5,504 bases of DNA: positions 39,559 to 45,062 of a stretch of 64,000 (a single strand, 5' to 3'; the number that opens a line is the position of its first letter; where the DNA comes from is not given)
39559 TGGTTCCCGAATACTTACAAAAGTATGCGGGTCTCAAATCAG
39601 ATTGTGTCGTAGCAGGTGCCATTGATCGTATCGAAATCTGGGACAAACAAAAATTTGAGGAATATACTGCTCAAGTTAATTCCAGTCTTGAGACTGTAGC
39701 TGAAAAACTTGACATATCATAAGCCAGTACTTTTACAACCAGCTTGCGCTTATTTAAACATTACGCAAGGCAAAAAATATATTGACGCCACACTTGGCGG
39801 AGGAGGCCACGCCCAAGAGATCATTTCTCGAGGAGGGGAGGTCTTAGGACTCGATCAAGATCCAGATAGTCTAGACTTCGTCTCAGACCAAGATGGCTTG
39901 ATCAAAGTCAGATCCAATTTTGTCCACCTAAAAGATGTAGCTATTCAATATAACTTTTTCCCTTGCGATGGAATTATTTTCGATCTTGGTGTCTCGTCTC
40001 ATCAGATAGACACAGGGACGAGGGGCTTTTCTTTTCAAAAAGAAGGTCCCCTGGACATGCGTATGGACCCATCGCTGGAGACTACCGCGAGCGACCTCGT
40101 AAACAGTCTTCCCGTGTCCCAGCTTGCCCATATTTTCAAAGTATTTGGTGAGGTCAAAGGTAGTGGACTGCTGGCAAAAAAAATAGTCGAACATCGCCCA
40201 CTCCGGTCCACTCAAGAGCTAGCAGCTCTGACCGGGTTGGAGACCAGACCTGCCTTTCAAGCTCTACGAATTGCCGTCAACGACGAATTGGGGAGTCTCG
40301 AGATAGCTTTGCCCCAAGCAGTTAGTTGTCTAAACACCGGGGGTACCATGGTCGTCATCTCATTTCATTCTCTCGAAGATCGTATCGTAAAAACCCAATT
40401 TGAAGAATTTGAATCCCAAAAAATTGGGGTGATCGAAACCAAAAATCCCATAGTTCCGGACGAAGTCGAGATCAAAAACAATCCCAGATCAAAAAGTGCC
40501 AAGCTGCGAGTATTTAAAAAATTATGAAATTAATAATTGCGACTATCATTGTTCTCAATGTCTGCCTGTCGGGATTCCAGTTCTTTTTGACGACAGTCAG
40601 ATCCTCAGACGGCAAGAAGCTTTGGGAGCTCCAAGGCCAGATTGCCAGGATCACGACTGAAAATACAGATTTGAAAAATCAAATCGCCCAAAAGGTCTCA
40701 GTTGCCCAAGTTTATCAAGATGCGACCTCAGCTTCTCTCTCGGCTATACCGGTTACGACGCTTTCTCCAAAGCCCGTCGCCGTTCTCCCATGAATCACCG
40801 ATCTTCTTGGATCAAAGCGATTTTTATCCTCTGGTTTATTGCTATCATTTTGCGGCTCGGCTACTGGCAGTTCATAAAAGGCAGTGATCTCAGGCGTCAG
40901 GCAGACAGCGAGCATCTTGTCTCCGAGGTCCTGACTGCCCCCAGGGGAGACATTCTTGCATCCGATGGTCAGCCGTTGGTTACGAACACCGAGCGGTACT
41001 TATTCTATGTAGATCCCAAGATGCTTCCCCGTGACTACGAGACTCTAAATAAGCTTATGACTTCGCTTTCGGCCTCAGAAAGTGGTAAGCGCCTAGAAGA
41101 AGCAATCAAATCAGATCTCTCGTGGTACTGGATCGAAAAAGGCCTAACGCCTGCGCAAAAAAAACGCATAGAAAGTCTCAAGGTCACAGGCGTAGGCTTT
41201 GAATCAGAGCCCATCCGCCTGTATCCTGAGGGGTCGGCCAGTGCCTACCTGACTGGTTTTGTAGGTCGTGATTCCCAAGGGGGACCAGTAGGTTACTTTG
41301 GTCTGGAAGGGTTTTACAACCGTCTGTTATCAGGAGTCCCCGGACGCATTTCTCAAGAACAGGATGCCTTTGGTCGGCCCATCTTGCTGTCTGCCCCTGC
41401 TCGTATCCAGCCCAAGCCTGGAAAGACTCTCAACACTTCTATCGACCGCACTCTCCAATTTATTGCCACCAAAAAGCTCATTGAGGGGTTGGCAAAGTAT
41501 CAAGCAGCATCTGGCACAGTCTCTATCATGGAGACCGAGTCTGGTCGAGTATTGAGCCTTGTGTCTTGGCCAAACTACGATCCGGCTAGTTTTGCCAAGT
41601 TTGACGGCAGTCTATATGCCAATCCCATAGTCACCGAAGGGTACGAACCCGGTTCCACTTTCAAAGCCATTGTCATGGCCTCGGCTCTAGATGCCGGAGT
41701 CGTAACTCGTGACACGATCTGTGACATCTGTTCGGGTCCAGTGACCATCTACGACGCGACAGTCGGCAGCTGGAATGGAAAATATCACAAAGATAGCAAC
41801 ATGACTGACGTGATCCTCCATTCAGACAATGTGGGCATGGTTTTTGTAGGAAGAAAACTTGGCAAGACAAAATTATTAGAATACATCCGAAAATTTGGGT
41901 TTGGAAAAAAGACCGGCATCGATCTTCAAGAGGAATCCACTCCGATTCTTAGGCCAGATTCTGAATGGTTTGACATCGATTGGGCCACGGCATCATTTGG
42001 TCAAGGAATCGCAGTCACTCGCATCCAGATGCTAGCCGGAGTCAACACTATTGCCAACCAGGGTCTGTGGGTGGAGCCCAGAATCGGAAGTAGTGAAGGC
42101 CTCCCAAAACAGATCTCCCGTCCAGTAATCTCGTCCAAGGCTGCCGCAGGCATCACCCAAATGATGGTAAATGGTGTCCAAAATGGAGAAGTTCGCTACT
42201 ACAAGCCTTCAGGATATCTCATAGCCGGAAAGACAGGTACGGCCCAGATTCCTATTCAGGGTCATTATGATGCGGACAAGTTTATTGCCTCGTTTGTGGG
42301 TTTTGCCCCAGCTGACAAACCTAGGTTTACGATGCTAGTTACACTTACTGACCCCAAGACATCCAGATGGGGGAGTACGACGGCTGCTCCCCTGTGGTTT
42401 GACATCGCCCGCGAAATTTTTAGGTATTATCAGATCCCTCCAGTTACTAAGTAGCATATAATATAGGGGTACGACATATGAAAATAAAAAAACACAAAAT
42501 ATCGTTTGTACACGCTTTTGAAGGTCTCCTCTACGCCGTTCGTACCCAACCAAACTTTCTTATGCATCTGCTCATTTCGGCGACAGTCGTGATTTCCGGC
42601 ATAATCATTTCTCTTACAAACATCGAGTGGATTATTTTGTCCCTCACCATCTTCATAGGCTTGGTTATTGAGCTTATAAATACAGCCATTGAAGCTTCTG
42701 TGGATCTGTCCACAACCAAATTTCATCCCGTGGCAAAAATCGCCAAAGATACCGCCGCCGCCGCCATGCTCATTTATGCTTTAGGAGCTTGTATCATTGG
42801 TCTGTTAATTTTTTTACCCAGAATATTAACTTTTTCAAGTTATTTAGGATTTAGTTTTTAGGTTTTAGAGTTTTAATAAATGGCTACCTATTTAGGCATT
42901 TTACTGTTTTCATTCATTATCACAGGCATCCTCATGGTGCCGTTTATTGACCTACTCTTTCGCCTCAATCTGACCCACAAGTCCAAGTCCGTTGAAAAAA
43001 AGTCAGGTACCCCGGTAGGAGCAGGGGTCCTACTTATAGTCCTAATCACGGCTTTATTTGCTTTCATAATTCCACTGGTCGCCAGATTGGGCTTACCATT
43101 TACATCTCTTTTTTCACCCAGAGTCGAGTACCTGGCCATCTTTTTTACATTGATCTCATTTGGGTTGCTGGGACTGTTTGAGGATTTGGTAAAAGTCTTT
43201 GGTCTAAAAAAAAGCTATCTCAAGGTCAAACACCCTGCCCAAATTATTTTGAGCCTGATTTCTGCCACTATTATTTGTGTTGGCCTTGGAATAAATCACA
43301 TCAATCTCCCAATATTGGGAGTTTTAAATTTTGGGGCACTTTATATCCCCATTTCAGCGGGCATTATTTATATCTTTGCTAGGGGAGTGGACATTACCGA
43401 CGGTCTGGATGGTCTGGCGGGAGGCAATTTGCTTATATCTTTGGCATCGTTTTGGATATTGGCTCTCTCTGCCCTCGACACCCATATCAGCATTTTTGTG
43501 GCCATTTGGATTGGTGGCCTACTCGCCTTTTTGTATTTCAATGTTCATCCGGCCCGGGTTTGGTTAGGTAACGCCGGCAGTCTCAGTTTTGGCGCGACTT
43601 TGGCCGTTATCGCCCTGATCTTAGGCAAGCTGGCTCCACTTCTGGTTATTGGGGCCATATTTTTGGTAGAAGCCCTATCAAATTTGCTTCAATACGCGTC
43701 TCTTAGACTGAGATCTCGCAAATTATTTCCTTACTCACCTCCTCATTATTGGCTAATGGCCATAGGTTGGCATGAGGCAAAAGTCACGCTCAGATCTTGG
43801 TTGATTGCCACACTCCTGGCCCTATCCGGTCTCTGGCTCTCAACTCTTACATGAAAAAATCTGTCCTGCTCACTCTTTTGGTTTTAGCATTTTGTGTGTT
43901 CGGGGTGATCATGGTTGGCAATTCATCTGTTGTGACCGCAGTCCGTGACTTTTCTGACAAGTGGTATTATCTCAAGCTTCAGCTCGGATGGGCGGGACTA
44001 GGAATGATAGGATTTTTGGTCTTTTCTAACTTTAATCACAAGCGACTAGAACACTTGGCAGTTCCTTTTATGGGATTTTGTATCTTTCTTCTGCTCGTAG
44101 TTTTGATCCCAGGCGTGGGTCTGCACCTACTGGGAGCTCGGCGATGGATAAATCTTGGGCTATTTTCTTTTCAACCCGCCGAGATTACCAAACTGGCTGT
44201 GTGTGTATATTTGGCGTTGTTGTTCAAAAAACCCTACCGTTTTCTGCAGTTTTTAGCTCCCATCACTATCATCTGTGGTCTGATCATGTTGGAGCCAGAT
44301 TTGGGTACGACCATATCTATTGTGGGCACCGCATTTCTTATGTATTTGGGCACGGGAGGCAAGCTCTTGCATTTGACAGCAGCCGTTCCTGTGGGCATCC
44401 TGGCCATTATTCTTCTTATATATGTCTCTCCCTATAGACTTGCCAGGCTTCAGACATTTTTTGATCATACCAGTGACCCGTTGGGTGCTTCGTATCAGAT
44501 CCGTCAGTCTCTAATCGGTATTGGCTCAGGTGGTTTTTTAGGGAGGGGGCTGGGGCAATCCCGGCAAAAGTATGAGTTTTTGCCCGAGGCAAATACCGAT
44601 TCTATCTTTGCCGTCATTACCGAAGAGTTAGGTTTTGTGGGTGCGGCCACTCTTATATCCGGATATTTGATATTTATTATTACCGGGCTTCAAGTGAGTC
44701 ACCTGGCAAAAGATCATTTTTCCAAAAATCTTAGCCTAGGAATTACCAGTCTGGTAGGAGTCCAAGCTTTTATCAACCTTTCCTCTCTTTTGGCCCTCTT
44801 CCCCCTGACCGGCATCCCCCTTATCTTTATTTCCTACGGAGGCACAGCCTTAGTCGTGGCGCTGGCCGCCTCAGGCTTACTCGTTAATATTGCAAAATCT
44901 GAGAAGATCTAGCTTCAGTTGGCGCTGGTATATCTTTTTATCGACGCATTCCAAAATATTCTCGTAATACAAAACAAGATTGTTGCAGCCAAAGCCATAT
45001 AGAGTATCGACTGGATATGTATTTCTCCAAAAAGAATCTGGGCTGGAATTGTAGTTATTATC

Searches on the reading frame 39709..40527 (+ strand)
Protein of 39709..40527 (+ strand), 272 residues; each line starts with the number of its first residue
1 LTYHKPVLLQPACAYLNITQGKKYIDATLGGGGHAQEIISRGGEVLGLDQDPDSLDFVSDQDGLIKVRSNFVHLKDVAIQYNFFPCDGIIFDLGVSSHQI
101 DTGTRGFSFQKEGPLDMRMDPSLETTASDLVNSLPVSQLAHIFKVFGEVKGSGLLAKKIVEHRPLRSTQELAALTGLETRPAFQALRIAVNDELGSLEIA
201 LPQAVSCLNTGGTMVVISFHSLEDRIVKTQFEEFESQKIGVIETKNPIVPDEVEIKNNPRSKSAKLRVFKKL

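Call 23: search_protein_families(library=pfam, proteins=[window:39709-40527:+], max_evalue=0.001)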
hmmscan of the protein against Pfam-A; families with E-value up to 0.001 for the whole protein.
window:39709-40527:+ (272 aa): 1 family
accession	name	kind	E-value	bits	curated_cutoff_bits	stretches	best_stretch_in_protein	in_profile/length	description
PF01795.25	Methyltransf_5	-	3.4e-77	260.4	27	1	3-271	3-308/309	MraW methylase family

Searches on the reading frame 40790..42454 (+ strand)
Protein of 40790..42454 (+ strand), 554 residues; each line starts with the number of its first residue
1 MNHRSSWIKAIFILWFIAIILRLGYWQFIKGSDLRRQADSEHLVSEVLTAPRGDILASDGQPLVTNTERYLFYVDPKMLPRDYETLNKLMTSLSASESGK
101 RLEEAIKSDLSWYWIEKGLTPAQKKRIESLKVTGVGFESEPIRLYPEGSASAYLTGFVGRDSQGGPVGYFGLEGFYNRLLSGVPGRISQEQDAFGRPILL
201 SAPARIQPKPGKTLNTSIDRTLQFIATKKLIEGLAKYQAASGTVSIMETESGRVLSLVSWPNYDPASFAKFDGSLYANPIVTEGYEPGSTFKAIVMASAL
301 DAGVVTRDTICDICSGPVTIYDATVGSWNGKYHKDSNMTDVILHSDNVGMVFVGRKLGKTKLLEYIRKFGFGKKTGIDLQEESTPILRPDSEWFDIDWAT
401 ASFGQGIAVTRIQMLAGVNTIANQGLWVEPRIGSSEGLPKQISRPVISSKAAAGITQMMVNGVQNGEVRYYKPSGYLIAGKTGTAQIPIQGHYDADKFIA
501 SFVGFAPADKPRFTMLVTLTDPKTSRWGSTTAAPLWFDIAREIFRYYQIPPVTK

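Call 23: search_protein_families(library=pfam, proteins=[window:40790-42454:+], max_evalue=0.001)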
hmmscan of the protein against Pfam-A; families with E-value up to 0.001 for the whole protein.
window:40790-42454:+ (554 aa): 2 families
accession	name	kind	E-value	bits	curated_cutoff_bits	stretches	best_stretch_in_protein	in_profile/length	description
PF00905.27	Transpeptidase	-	3.8e-64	217.2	22.1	1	242-541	1-295/299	Penicillin binding protein transpeptidase domain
PF03717.20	PBP_dimer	-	4e-18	66.9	24.4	1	49-198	3-176/180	Penicillin-binding Protein dimerisation domain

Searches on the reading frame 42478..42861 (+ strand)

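Call 23: search_protein_families(library=pfam, proteins=[window:42478-42861:+], max_evalue=0.001)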
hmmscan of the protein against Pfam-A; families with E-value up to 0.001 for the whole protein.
window:42478-42861:+ (127 aa): 1 family
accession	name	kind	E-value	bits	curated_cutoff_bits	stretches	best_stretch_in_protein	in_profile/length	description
PF01219.24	DAGK_prokar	-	8.2e-31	106.3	22.3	1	12-112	2-102/102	Prokaryotic diacylglycerol kinase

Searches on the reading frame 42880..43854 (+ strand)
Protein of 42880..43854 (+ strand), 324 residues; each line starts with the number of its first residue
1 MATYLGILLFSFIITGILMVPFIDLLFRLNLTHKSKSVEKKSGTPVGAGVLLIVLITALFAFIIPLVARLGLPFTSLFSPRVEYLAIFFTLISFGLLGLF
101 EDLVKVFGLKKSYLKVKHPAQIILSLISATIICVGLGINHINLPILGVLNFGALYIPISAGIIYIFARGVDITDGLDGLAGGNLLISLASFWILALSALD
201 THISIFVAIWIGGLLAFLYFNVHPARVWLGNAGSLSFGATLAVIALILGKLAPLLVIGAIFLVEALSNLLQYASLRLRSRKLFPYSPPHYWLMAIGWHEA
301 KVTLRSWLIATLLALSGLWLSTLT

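Call 23: search_protein_families(library=pfam, proteins=[window:42880-43854:+], max_evalue=0.001)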
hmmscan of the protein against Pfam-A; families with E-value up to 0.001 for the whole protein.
window:42880-43854:+ (324 aa): 1 family
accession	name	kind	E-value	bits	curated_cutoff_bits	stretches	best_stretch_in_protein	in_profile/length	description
PF00953.26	Glycos_transf_4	-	1.9e-22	80.4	27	1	85-248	2-159/160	Glycosyl transferase family 4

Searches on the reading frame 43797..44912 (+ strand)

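Call 23: search_protein_families(library=pfam, proteins=[window:43797-44912:+], max_evalue=0.001)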
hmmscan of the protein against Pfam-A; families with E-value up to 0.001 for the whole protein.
window:43797-44912:+ (371 aa): 1 family
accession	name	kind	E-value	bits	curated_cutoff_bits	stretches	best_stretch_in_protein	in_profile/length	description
PF01098.24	FTSW_RODA_SPOVE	-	1.2e-91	307.8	26.4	1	25-370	4-355/356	Cell cycle protein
